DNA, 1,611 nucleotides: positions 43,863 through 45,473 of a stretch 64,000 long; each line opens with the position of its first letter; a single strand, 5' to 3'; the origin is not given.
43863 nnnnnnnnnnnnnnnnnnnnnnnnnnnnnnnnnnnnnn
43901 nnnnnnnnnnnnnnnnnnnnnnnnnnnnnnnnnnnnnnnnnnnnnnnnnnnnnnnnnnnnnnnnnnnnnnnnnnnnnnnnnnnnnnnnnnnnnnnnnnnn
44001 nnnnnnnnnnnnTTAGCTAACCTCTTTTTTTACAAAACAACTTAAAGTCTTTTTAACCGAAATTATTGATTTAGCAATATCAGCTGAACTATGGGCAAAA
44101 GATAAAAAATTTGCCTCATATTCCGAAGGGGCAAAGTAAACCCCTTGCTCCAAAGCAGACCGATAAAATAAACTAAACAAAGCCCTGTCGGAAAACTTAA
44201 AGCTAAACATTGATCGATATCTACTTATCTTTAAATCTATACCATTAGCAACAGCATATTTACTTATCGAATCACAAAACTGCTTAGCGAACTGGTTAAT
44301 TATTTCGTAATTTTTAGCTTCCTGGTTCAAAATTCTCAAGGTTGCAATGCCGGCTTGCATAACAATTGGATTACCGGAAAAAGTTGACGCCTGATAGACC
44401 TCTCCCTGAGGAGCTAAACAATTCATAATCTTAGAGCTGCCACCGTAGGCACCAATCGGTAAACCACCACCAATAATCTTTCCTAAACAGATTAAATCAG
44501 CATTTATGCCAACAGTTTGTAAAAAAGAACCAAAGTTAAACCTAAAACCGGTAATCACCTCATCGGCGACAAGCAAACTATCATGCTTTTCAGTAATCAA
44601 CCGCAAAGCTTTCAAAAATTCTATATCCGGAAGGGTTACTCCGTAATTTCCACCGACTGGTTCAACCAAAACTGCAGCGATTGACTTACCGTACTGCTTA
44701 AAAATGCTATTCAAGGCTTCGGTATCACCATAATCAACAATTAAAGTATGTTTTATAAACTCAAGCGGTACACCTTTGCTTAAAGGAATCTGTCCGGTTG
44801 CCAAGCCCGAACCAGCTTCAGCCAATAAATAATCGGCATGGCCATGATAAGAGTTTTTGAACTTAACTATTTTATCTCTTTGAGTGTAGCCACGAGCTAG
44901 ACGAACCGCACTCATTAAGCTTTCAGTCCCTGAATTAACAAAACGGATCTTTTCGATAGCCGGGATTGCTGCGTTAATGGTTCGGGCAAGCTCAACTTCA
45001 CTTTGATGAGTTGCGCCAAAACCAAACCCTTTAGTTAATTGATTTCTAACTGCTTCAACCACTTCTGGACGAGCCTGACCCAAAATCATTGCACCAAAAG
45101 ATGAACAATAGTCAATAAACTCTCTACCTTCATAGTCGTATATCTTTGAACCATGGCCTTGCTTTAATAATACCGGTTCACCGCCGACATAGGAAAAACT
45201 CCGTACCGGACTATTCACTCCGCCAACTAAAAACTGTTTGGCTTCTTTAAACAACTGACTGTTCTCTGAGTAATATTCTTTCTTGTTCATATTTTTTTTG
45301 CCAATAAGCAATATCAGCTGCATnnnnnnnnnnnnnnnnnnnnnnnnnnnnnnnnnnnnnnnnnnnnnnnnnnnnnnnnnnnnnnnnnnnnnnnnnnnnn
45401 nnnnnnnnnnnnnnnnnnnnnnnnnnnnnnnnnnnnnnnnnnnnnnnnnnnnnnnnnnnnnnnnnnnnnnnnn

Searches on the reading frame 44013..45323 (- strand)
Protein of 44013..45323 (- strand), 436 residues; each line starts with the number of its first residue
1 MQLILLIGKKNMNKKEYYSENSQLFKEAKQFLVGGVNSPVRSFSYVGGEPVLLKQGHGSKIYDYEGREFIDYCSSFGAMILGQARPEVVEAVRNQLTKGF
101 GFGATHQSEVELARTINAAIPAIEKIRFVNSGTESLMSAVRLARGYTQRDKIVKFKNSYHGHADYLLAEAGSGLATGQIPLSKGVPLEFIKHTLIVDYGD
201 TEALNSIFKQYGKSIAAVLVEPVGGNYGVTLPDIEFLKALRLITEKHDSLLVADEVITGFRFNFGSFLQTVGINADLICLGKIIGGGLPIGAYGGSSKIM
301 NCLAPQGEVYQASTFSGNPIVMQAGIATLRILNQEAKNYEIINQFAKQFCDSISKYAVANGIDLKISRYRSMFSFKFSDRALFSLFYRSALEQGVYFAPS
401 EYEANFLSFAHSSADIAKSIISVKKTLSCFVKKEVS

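Call 84: search_protein_families(library=pfam, proteins=[window:44013-45323:-], max_evalue=0.00001)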
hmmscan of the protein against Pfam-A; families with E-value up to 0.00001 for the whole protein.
window:44013-45323:- (436 aa): 1 family
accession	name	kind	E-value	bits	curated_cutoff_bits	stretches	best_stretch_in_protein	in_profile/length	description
PF00202.27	Aminotran_3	-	6.2e-67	226.5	30.5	1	51-400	11-374/403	Aminotransferase class-III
